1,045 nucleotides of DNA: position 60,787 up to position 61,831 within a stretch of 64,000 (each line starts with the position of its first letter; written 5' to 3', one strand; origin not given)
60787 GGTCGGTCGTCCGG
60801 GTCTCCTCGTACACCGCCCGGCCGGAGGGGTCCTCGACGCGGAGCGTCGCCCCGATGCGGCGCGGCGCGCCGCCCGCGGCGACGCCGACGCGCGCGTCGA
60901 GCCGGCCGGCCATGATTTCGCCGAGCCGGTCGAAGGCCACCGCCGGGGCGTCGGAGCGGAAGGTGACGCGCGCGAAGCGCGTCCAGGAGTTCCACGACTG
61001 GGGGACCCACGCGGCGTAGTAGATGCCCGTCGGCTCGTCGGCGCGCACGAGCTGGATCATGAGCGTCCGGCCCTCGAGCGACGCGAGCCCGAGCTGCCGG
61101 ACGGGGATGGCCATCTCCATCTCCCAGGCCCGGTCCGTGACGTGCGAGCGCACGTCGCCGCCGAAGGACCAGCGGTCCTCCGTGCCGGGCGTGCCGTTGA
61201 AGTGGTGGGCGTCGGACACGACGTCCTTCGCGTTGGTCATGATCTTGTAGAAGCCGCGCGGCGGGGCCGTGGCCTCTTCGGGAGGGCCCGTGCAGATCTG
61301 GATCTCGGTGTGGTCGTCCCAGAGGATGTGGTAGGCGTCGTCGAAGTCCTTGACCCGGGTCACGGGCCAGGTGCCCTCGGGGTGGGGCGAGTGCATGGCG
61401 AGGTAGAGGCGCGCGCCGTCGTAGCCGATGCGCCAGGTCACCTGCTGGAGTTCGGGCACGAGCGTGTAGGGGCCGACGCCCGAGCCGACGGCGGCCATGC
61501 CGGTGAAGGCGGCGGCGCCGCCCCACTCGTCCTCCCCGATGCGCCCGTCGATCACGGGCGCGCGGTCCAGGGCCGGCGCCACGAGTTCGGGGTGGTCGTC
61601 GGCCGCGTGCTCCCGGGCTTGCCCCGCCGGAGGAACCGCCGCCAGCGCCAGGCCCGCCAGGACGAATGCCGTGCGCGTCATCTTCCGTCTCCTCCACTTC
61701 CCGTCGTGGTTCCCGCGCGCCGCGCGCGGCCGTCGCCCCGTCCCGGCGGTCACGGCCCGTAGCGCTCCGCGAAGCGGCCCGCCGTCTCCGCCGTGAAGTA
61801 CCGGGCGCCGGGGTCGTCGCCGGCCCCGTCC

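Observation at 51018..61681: Five-member family of ~1,150-1,200-aa proteins of unassigned function, three of them in tandem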

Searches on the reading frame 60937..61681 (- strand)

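Call 83: search_protein_families(library=pfam, proteins=[window:60937-61681:-], max_evalue=10)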
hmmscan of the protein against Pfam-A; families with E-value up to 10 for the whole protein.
window:60937-61681:- (248 aa): 0 families

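Call 94: search_solved_structures(query=A6, max_evalue=10, show_alignments=1)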
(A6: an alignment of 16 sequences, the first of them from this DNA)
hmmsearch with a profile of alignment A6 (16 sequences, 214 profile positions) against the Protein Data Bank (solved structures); distinct sequences matched with E-value up to 10: 0.
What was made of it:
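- Checked: E and D give no Pfam hit, and a profile of the module finds nothing in the PDB (calls 83, 94).
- Tried and rejected: A profile of the N-terminal module against the PDB found nothing, so CBM9-likeness remains unproven (call 94).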
